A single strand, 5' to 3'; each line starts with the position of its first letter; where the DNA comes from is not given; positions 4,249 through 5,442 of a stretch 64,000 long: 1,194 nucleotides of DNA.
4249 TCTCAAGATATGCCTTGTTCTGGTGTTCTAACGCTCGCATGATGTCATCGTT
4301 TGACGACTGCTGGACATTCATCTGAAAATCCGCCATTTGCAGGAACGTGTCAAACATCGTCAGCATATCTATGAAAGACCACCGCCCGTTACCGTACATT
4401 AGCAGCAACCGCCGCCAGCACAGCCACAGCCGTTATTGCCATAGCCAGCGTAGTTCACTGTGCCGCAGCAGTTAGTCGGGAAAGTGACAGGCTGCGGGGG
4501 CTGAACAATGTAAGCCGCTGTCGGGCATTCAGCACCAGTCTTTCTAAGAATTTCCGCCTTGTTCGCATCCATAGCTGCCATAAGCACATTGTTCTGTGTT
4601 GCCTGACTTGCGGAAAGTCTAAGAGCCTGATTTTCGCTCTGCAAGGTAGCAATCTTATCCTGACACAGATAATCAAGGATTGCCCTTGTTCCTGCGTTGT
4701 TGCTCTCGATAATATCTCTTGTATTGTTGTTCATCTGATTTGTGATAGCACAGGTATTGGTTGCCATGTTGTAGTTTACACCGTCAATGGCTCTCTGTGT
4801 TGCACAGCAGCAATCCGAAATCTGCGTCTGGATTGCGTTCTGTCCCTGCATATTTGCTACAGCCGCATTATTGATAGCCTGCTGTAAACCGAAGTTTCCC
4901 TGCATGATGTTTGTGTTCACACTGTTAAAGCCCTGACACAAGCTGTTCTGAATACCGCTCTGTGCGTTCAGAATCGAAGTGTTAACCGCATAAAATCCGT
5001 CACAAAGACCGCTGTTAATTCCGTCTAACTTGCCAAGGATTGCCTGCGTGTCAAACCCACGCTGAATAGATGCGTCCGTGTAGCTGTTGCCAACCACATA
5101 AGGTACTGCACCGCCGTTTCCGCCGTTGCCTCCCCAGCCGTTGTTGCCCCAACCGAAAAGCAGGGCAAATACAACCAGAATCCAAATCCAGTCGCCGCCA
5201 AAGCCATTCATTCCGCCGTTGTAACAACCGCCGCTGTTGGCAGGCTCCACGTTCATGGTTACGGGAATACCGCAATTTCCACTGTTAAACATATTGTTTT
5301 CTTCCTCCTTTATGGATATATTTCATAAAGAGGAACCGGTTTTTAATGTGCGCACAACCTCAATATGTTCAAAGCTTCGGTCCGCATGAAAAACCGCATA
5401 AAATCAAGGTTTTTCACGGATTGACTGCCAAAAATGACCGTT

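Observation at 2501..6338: Self-contained cargo operon of extreme low-complexity, Cys-, Gln- and Gly-rich proteins next to the recombinase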

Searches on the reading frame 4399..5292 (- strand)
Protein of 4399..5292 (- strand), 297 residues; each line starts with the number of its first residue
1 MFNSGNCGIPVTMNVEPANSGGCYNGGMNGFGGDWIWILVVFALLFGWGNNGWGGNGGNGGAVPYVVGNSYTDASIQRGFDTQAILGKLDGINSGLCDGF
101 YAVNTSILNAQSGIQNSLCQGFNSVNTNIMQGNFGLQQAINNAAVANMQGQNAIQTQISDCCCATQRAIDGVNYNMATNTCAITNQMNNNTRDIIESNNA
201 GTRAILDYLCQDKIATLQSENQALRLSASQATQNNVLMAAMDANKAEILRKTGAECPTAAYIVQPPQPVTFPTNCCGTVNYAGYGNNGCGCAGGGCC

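Call 4: search_protein_families(library=pfam, proteins=[window:4399-5292:-], max_evalue=1)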
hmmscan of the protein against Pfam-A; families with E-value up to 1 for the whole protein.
window:4399-5292:- (297 aa): 1 family
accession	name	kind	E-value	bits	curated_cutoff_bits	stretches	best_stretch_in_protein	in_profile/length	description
PF18563.6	TubC_N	-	0.16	12.6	26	1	207-250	6-48/52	TubC N-terminal docking domain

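Call 5: search_protein_families(library=phrogs, proteins=[window:4399-5292:-], max_evalue=0.1)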
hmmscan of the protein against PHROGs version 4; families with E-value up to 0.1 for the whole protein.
window:4399-5292:- (297 aa): 3 families
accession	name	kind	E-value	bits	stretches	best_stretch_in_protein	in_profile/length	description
phrog_16490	-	unknown function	2.1e-60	205.8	2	125-295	102-285/286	-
phrog_9288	-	unknown function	1e-07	32.9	1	13-238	4-208/234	-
phrog_8119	-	unknown function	0.0063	16.9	1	149-173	257-281/332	-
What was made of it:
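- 4399..5292 (-): D: hallmark protein. It has a Gly/aromatic-rich N-terminus with one hydrophobic segment, a long Gln/Asn-rich helix with a nearly invariant CCC, and a Pro- and Cys-rich tail ending in CxC. phrog_16490 at E 2.1e-60 (call 5).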

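Call 7: search_dna_similar(query=window:4399-5292:-, collection=phages, mode=protein, max_rows=30)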
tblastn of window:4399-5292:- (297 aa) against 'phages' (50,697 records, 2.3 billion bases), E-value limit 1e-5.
Records with a match: 27; places in all: 27; records where one place covers at least 80% of the query: 9.
Best place of each record, by identity: <60% 27.
By first word of the organism name: Bacteriophage 17; Dulem 4; Clostridium 3; bajarodcaudo 2; Butyrivibrio 1.
By host as written in the record: - 18; Varecia variegata 2; Propithecus coquereli 2; Clostridium perfringens 2; Peromyscus fraterculus 1; Butyrivibrio fibrisolvens DSM 3071 1; Clostridium perfringens 2589 1.
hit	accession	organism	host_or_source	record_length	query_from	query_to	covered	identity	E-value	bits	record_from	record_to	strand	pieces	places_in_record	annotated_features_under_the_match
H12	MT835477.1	Bacteriophage sp.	human fecal samples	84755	34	277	82%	55.5%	8e-62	216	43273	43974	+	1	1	record has no annotation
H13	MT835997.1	Bacteriophage sp.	human fecal samples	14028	35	278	82%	50.8%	6e-58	206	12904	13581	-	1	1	record has no annotation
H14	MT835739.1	Bacteriophage sp.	human fecal samples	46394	35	277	82%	50.2%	1e-59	210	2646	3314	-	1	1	record has no annotation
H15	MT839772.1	Bacteriophage sp.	human fecal samples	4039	35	278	82%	50.0%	2e-59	209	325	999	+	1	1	record has no annotation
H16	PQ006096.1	bajarodcaudo virus 5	Peromyscus fraterculus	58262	35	276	81%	50.2%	2e-58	207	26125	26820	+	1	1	hypothetical protein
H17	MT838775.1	Bacteriophage sp.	human fecal samples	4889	35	271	80%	51.1%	7e-60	211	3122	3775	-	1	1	record has no annotation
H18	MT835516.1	Bacteriophage sp.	human fecal samples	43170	37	271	79%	47.2%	1e-49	182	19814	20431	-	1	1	record has no annotation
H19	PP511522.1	Dulem virus 35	Varecia variegata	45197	72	277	69%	47.9%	8e-51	185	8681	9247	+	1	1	hypothetical protein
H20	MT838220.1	Bacteriophage sp.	human fecal samples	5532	35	279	82%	38.7%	3e-35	140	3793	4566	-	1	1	record has no annotation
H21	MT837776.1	Bacteriophage sp.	human fecal samples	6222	72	275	69%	46.3%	5e-44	165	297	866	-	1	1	record has no annotation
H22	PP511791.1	Dulem virus 39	Propithecus coquereli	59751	1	266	90%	33.1%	2e-14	79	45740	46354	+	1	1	hypothetical protein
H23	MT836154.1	Bacteriophage sp.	human fecal samples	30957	36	279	82%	34.0%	1e-28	121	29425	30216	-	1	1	record has no annotation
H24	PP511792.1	Dulem virus 33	Propithecus coquereli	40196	36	238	68%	38.9%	3e-25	111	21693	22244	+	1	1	hypothetical protein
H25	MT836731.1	Bacteriophage sp.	human fecal samples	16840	36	277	81%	32.0%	3e-25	111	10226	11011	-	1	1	record has no annotation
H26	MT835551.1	Bacteriophage sp.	human fecal samples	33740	81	271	64%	39.8%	3e-27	116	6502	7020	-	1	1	record has no annotation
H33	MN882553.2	Butyrivibrio virus Ceridwen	Butyrivibrio fibrisolvens DSM 3071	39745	92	269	60%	31.7%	2e-7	58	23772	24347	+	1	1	hypothetical protein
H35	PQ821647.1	Clostridium phage HMD-PC1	Clostridium perfringens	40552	136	275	47%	32.9%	3e-7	57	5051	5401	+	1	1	hypothetical protein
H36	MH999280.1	Clostridium phage CPD1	Clostridium perfringens 2589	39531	135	279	49%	30.3%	1e-6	56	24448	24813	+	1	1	hypothetical protein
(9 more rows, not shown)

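Call 8: get_annotated_region(hit=H33, flank=7000)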
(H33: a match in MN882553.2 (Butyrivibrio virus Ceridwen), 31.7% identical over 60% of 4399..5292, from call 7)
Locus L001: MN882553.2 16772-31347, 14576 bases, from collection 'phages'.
description: Butyrivibrio virus Ceridwen, complete genome.
organism: Butyrivibrio virus Ceridwen (NCBI taxid 2696359)
taxonomy: Viruses; Duplodnaviria; Heunggongvirae; Uroviricota; Caudoviricetes
host: Butyrivibrio fibrisolvens DSM 3071; source: -; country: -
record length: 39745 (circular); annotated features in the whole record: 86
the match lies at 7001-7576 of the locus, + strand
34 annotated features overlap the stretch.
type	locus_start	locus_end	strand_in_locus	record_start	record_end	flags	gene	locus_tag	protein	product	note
repeat_region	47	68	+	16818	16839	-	-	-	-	-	Score 52: 20/22 (90%25) matches%2C 0 gaps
CDS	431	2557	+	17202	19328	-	-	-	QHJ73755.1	hypothetical protein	Hypothetical coding region with unknown function. ORF predicted by Phanotate-v1.1.2, Prodigal-v2.6.3.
CDS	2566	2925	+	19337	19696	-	-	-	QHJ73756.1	hypothetical protein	Hypothetical coding region with unknown function. ORF predicted by GeneMarkS-2, Glimmer3, Phanotate-v1.1.2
CDS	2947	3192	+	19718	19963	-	-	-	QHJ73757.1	hypothetical protein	Hypothetical coding region with unknown function. ORF predicted by GeneMarkS-2, Glimmer3, Phanotate-v1.1.2, ...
regulatory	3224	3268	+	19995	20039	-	-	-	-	terminator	Predicted by FindTerm v2.8.1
CDS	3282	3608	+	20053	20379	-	-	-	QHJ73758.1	hypothetical protein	Hypothetical coding region with unknown function. ORF predicted by Phanotate-v1.1.2, Prodigal-v2.6.3. Alternative ORF ...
CDS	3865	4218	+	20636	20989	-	-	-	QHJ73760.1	hypothetical protein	Hypothetical coding region with unknown function. ORF predicted by GeneMarkS-2, Glimmer3, Phanotate-v1.1.2, ...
CDS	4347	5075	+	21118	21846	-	-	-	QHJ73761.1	hypothetical protein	Pfam endo-beta-N-acetylglucosaminidase domain 17-157bp (PF01832.20), putative peptidoglycan binding domain 1 184-239bp ...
regulatory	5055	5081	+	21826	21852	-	-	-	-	promoter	promoter predicted by PhagePromoter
CDS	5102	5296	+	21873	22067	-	-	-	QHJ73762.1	hypothetical protein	Hypothetical coding region with unknown function. ORF predicted by GeneMarkS-2, Glimmer3, Phanotate-v1.1.2, ...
CDS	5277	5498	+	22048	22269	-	-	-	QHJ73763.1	hypothetical protein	Hypothetical coding region with unknown function. ORF predicted by Phanotate-v1.1.2, Prodigal-v2.6.3, starting with ...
regulatory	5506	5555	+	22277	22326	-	-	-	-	terminator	Predicted by FindTerm v2.8.1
CDS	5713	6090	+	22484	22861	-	-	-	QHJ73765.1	hypothetical protein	Similar to unchracterised hypothetical protein in Geobacillus phage GBK2 (VOG5369, YP_009010506.1). ORF predicted by ...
CDS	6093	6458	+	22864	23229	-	-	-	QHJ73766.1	hypothetical protein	Hypothetical coding region with unknown function. ORF predicted by GeneMarkS-2, Glimmer3, Phanotate-v1.1.2, ...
CDS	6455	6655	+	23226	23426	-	-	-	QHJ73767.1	hypothetical protein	Hypothetical coding region with unknown function. ORF predicted by GeneMarkS-2, Phanotate-v1.1.2, Prodigal-v2.6.3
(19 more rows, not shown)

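Call 9: get_annotated_region(hit=H36, flank=7000)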
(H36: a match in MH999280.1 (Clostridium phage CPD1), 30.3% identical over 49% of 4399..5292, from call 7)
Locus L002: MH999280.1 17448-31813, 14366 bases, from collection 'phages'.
description: Clostridium phage CPD1, complete genome.
organism: Clostridium phage CPD1 (NCBI taxid 2420238)
taxonomy: Viruses; Duplodnaviria; Heunggongvirae; Uroviricota; Caudoviricetes
host: Clostridium perfringens 2589; source: -; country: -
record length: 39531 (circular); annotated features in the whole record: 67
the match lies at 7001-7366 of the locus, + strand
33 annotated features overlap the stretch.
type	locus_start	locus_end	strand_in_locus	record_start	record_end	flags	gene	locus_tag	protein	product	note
CDS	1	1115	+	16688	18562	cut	-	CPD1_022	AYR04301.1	endopeptidase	-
CDS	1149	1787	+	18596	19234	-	-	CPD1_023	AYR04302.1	N-acetylmuramoyl-L-alanine amidase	-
CDS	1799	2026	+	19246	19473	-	-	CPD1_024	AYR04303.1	putative holin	-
CDS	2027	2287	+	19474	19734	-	-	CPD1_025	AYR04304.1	recombination related exonuclease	-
CDS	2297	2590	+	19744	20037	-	-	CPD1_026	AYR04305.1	hypothetical protein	-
CDS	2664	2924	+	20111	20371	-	-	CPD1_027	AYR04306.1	hypothetical protein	-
CDS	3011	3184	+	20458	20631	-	-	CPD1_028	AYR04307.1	hypothetical protein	-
CDS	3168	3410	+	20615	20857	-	-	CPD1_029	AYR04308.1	hypothetical protein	-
CDS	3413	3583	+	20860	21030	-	-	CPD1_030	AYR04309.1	hypothetical protein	-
CDS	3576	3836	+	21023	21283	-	-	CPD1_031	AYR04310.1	hypothetical protein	-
CDS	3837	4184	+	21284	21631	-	-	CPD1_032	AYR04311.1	hypothetical protein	-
CDS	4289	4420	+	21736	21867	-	-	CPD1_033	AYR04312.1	hypothetical protein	-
CDS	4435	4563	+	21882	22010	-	-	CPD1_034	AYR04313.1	hypothetical protein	-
CDS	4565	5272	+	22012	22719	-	-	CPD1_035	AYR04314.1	DNA binding protein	kilA protein, putative phage-related DNA binding protein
CDS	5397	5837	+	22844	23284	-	-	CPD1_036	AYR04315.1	hypothetical protein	-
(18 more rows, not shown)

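Call 10: get_annotated_region(hit=H22, flank=8000)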
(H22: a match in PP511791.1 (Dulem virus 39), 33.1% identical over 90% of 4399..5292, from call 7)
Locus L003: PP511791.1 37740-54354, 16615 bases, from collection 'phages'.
description: Dulem virus 39 isolate Duke_28FS_1, complete genome.
organism: Dulem virus 39 (NCBI taxid 3145757)
taxonomy: Viruses; Duplodnaviria; Heunggongvirae; Uroviricota; Caudoviricetes
host: Propithecus coquereli; source: feces; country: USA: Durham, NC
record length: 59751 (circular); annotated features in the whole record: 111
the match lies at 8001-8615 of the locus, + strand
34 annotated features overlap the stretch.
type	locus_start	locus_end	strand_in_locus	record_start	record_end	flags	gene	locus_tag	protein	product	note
CDS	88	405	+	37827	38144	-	-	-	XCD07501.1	hypothetical protein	-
CDS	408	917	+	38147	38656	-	-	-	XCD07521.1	hypothetical protein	-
CDS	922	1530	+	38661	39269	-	-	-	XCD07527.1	hypothetical protein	-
CDS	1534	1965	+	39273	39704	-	-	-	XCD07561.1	YopX protein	-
CDS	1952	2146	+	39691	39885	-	-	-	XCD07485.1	hypothetical protein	-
CDS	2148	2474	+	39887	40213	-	-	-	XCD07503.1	hypothetical protein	-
CDS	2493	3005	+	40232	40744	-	-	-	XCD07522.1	hypothetical protein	-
CDS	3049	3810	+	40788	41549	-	-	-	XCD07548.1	replisome organizer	-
CDS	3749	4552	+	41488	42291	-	-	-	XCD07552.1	replicative helicase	-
CDS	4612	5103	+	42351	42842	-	-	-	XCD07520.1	hypothetical protein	-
CDS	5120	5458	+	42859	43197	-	-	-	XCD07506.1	hypothetical protein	-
CDS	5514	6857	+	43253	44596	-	-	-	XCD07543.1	integrase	-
CDS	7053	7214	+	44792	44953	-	-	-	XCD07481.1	hypothetical protein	-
CDS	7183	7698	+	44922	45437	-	-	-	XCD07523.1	hypothetical protein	-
CDS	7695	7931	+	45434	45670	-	-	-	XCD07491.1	hypothetical protein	-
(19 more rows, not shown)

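Call 11: search_protein_families(library=ncbifam, proteins=[window:4399-5292:-], max_evalue=1)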
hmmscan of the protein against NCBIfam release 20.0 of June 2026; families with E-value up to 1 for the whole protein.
window:4399-5292:- (297 aa): 0 families

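Call 15: find_homologous_proteins(query=window:4399-5292:-)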
Query window:4399-5292:- (297 aa): 7989 proteins with E <= 0.001 among 8000 candidates; the best 120 are listed.
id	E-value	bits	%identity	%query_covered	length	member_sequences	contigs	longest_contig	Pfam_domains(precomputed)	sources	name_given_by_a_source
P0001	2.0e-195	666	100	100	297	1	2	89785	-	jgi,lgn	-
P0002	4.3e-174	596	89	98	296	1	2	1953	-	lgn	-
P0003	1.6e-172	591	89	95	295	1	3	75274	-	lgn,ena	-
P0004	8.6e-172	589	88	100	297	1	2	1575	-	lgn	-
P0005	1.1e-169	582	86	96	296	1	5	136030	-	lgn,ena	-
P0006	4.7e-169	580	88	100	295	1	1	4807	-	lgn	-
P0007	2.0e-168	578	86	96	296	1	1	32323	-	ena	-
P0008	2.4e-168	577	88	100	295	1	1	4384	-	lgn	-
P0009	5.6e-168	576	87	100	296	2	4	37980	-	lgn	-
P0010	1.6e-166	571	87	100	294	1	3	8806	-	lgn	-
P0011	5.3e-166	570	84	96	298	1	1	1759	-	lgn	-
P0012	1.4e-162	558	84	100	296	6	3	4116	-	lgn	-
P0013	3.1e-162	557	84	100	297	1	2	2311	-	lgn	-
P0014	1.0e-160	552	80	96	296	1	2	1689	-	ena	-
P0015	3.5e-160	551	83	96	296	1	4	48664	-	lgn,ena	-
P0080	1.5e-134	466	92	72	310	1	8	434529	-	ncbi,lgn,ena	-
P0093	1.0e-132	460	75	100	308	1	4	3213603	-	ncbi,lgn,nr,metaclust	ncbi:hypothetical protein C810_01328 [Lachnospiraceae bacterium A2]|nr:hypothetical protein C810_013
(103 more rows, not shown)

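Call 16: find_encoding_contigs(protein=P0001, flank=10000, max_places=3)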
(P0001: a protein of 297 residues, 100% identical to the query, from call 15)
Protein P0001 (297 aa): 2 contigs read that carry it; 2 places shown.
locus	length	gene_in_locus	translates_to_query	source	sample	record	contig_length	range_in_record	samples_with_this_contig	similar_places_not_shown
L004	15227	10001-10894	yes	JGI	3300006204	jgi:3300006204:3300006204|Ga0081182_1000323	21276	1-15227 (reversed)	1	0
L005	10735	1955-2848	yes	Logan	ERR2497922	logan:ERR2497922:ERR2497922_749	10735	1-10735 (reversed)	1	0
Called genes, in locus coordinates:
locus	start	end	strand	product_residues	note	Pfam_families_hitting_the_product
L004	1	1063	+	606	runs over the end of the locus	PF13481:AAA_25, PF06745:ATPase, PF20720:nSTAND3 (faint)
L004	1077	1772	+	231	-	-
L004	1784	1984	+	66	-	-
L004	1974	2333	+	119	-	-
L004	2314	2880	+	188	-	-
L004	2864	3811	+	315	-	PF00004:AAA, PF07728:AAA_5 (weak)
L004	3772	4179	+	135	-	PF00075:RNase_H, PF13456:RVT_3 (weak)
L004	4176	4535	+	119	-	-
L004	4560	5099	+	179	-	-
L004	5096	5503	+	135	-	PF09643:YopX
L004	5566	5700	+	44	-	-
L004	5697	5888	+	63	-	-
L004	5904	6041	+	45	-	-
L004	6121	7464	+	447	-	PF00239:Resolvase, PF07508:Recombinase, PF13408:Zn_ribbon_recom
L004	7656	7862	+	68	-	PF00196:GerE (weak)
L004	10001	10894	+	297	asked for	-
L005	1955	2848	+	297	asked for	-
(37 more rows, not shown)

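Call 17: find_encoding_contigs(protein=P0093, flank=10000, max_places=3)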
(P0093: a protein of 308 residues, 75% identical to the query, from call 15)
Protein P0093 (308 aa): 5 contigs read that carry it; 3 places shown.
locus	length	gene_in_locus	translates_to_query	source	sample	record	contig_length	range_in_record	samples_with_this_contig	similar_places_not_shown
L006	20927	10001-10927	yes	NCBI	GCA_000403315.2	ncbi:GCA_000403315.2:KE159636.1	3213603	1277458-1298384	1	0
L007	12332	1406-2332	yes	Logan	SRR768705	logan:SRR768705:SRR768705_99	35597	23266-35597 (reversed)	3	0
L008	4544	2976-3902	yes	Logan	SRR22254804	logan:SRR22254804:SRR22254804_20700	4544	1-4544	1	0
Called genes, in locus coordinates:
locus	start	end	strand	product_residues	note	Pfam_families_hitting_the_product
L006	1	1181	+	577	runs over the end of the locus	PF02776:TPP_enzyme_N, PF00205:TPP_enzyme_M, PF02775:TPP_enzyme_C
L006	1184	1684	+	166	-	PF01842:ACT, PF22629:ACT_AHAS_ss, PF10369:ALS_ss_C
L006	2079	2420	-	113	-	PF21983:NikA-like, PF05713:MobC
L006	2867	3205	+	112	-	PF08279:HTH_11 (weak)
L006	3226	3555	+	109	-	PF08280:HTH_Mga (weak), PF08279:HTH_11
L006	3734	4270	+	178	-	PF09681:Phage_rep_org_N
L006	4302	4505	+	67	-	-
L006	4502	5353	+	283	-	PF01695:IstB_IS21 (weak)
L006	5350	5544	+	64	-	PF09035:Tn916-Xis, PF12728:HTH_17 (weak)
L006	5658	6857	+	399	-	PF02920:Integrase_DNA, PF00589:Phage_integrase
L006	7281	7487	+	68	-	PF00196:GerE (weak)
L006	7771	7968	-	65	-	-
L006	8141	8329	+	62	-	-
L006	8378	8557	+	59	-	-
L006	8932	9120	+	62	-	-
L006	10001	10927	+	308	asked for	-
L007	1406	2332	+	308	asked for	-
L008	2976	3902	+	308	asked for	-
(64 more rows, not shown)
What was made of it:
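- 4196..4408 (-): E: 70-aa (called as 67-aa) helical protein overlapping the end of D. Frequent but dispensable member. Reduced to 30 aa in Lachnospiraceae bacterium A2 (call 17).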

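Call 27: find_related_loci(query=A2, collection=viral_contigs, flank=10000)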
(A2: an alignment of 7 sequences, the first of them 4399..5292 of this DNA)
Query A2 (297 aa) in viral_contigs; peptide patterns used: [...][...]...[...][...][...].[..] (x = any residue, [..] = any of these).
599 stretches matched a pattern (row limit reached: there are more); 516 encode a relative of the query (tblastn E <= 1e-3); the best 80 are kept; 80 distinct loci.
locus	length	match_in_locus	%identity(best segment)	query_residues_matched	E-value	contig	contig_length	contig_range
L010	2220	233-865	60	70-294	3e-82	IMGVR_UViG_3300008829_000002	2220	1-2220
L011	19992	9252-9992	52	1-266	4e-71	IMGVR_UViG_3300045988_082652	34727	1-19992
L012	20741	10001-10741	52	1-266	2e-70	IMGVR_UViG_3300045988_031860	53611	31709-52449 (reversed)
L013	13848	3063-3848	53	1-291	3e-70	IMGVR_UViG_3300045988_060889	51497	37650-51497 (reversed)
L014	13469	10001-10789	49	1-297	2e-70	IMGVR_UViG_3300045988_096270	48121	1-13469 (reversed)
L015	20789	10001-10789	48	1-297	3e-70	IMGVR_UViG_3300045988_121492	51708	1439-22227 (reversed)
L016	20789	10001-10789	48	1-297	4e-70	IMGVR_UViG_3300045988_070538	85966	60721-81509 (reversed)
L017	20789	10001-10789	48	1-297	4e-70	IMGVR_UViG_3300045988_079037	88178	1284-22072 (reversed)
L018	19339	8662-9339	56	1-249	7e-70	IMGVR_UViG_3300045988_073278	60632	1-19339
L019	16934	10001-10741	54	1-266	8e-69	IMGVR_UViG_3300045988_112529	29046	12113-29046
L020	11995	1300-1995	53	29-271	1e-68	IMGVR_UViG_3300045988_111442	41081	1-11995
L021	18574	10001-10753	49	14-291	2e-67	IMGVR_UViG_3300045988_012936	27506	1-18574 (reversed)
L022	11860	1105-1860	52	1-271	2e-67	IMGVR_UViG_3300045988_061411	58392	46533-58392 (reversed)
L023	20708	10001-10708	54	1-261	9e-68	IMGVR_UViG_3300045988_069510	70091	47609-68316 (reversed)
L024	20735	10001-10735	50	1-266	3e-67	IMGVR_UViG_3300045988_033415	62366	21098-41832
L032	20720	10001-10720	50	14-271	1e-65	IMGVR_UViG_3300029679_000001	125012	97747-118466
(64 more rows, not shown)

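Call 32: search_protein_families(library=pfam, proteins=[L032:8205-8588:+, L032:8593-8898:+, L032:8913-9119:+, L032:9231-9710:+, L032:9697-9924:+, L032:9977-10756:+, L032:10867-11289:+, L032:11301-11855:+], max_evalue=1)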
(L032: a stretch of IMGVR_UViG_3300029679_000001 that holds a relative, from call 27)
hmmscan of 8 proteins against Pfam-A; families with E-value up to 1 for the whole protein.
L032:8205-8588:+ (127 aa): 1 family
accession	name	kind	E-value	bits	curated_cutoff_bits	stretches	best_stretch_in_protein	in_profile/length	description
PF18612.7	Bac_A_amyl_C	-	0.16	12.2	25.9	1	87-108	38-59/69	Bacterial Alpha amylase C-terminal domain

L032:8593-8898:+ (101 aa): 0 families

L032:8913-9119:+ (68 aa): 3 families
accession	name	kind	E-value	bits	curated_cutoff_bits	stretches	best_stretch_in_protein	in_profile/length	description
PF04545.22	Sigma70_r4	-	0.0061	16.5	24.1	1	29-63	12-47/50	Sigma-70, region 4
PF08281.18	Sigma70_r4_2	-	0.016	15.2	25.7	1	24-56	13-46/54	Sigma-70, region 4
PF05043.19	Mga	-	0.14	13.2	21.1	1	34-66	28-60/87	Mga helix-turn-helix domain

L032:9231-9710:+ (159 aa): 0 families

L032:9697-9924:+ (75 aa): 1 family
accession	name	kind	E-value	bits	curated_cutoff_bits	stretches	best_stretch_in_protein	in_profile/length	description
PF22943.2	HTH_68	-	0.11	12.6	27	1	22-47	4-27/45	Putative helix-turn-helix domain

L032:9977-10756:+ (259 aa): 0 families

L032:10867-11289:+ (140 aa): 0 families

L032:11301-11855:+ (184 aa): 2 families
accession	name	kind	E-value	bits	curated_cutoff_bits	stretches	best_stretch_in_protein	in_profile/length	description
PF07063.19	HGLS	-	0.11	12.2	25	1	95-157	269-327/386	2-oxoadipate dioxygenase/decarboxylase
PF25078.1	DUF7801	-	0.46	11.1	33.2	1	125-182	80-137/155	Domain of unknown function (DUF7801)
